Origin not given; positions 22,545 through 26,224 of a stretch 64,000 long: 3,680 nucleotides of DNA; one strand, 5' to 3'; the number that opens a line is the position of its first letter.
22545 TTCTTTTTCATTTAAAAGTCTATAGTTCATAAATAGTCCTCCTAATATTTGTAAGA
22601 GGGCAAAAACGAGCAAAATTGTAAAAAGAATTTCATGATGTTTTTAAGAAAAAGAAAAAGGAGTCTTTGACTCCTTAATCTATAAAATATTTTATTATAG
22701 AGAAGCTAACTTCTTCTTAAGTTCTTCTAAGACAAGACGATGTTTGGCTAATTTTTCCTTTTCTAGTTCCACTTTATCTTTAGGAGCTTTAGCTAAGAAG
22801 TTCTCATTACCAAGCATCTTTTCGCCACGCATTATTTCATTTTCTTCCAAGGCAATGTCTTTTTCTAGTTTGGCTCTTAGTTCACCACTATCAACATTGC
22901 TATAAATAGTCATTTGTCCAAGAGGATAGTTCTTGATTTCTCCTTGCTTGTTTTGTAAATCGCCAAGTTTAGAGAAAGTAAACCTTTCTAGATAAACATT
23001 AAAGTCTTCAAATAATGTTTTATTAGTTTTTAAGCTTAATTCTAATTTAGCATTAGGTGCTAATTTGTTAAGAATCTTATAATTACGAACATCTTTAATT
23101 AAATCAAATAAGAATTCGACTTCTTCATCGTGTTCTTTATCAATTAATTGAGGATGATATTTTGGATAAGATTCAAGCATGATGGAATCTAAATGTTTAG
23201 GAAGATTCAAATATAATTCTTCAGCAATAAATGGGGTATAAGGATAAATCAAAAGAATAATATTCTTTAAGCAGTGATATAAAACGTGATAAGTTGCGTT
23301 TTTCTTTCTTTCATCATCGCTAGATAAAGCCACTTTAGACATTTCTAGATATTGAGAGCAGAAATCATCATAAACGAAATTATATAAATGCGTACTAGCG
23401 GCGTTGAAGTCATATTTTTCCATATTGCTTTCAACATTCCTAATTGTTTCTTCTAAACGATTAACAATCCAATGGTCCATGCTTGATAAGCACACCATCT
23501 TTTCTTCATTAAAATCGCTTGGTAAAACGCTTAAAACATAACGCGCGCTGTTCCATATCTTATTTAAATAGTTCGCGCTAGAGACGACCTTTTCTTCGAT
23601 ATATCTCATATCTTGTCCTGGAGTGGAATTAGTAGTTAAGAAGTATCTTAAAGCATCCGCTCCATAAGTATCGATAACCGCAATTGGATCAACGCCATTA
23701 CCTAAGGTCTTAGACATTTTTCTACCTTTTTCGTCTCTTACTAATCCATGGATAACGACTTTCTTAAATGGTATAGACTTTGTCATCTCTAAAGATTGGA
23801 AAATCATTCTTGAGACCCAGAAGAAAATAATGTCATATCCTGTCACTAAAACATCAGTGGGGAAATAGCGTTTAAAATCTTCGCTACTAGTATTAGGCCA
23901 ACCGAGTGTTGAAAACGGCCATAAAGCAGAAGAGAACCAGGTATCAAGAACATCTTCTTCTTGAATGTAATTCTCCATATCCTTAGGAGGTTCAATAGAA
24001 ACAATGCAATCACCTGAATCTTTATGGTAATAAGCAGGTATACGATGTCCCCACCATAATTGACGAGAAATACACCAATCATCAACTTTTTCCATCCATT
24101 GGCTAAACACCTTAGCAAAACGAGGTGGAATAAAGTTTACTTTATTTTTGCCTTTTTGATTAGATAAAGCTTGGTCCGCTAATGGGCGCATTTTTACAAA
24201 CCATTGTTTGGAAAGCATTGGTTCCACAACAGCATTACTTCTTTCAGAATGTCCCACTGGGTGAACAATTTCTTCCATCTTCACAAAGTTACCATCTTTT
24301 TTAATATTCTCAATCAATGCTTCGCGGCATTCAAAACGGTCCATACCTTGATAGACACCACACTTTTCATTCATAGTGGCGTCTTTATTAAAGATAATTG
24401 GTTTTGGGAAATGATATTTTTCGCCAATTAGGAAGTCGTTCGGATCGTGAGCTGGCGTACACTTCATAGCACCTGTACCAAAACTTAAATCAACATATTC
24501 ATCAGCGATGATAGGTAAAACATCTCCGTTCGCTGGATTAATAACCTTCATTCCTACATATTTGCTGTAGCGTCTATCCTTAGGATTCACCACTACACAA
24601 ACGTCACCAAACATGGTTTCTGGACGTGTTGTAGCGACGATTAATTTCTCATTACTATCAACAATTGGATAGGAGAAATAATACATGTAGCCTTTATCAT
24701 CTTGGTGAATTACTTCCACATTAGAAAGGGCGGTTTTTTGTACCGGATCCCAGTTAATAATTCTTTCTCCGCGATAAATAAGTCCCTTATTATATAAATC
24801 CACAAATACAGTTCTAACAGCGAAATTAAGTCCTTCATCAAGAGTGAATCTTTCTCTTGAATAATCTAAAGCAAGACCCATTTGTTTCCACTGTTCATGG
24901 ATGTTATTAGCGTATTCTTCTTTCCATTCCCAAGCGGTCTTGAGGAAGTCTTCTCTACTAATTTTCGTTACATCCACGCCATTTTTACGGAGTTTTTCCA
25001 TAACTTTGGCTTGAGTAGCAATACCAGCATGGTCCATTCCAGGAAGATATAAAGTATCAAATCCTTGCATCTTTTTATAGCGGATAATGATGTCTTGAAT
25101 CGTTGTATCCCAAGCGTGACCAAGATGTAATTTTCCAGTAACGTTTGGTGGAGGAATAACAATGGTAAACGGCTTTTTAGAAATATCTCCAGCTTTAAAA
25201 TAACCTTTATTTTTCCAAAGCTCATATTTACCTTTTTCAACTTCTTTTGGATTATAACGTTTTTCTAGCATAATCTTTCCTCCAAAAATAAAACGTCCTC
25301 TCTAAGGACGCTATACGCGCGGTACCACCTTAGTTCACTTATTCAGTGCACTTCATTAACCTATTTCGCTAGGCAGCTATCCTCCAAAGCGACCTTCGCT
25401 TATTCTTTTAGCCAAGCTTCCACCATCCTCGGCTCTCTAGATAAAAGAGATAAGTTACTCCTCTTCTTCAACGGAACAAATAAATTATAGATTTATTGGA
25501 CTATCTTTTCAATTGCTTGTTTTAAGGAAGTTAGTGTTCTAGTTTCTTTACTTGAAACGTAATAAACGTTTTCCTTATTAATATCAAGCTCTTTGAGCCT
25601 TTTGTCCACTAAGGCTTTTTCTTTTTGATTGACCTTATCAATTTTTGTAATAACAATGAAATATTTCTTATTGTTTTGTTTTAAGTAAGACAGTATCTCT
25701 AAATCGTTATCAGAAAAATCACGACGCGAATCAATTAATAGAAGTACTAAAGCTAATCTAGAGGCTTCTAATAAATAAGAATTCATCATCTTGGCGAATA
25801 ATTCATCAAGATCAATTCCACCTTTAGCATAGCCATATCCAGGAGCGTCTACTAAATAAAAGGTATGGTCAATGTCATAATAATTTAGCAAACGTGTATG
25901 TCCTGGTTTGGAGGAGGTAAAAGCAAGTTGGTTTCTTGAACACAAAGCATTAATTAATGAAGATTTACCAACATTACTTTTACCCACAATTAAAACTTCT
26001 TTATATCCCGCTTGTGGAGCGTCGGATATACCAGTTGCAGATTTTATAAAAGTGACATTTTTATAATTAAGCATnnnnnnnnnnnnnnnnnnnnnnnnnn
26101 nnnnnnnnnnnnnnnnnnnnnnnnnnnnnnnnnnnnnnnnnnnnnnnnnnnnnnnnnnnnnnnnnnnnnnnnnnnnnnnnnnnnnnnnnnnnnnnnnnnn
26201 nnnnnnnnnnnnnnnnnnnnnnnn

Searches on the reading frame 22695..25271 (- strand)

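Call 49: search_protein_families(library=ncbifam, proteins=[window:22695-25271:-], max_evalue=1e-10)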
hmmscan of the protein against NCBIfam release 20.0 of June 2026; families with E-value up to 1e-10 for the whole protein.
window:22695-25271:- (858 aa): 16 families
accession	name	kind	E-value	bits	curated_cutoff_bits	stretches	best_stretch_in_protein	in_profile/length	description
NF004349.1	PRK05729.1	equivalog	0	1080.9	704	1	3-854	1-859/860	valine--tRNA ligase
TIGR00422.1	valS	equivalog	0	1043.9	612.1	1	3-841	2-862/863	valine--tRNA ligase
NF011492.0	PRK14900.1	equivalog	1.8e-249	830.6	1783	1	2-846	9-881/1044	valine--tRNA ligase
NF009687.0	PRK13208.1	equivalog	5.1e-178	593.8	738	1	2-753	6-769/801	valine--tRNA ligase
TIGR00392.1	ileS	equivalog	4.3e-127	425.5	621.4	3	430-731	524-832/861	isoleucine--tRNA ligase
NF000540.1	alt_ValS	exception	2.4e-93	313.6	900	2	12-419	10-452/827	valine--tRNA ligase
NF008957.0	PRK12300.1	subfamily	2.5e-73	247.5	677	2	464-844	572-929/946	leucine--tRNA ligase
NF040702.1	ileS_w_GNAT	exception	2.8e-64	217.3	1999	3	431-712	697-978/1100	isoleucine--tRNA ligase, N-acetyltransferase domain-containing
TIGR00395.1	leuS_arch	equivalog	6.2e-64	216.4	648.5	2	464-739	566-824/938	leucine--tRNA ligase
NF000258.1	MupB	exception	7.6e-63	212.7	1900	2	435-746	506-815/1033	mupirocin-resistant isoleucine--tRNA ligase MupB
TIGR00396.1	leuS_bact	equivalog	2e-58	198.2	548.4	2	6-191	1-171/843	leucine--tRNA ligase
NF000257.1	MupA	exception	5.3e-52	176.7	1900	2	426-730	493-799/1024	mupirocin-resistant isoleucine--tRNA ligase MupA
TIGR00398.1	metG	equivalog_domain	7.6e-40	137.1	336.35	1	350-695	177-506/530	methionine--tRNA ligase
NF008900.0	PRK12267.1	equivalog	4.4e-39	134.5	598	2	328-737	133-522/648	methionine--tRNA ligase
NF001100.0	PRK00133.1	equivalog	1.5e-29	103.1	587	1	333-739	168-545/676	methionine--tRNA ligase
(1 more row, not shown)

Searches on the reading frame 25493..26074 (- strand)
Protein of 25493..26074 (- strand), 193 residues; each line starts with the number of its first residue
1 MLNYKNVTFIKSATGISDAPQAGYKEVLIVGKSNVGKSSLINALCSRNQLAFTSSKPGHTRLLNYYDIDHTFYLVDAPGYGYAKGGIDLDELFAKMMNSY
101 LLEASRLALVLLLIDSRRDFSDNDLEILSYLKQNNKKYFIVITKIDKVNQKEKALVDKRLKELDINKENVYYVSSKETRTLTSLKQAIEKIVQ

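Call 75: search_protein_families(library=pfam, proteins=[window:25493-26074:-], max_evalue=0.00001)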
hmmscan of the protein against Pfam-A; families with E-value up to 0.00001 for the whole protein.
window:25493-26074:- (193 aa): 6 families
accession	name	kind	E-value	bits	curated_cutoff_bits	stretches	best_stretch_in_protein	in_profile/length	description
PF01926.29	MMR_HSR1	-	4e-23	82.1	21.9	1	26-144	1-113/113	50S ribosome-binding GTPase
PF03193.22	RsgA_GTPase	-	1.2e-11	45.2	30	0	25-80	107-168/174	RsgA GTPase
PF02421.24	FeoB_N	-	2.1e-09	37.5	27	1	26-187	2-155/156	Ferrous iron transport protein B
PF00350.29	Dynamin_N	-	4.2e-09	37.1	27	0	69-144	100-167/168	Dynamin family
PF00009.33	GTP_EFTU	-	5.4e-07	29.8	26.5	0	104-192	90-186/188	Elongation factor Tu GTP binding domain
PF05049.19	IIGP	-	1.3e-06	28.2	24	1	26-160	37-166/375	Interferon-inducible GTPase (IIGP)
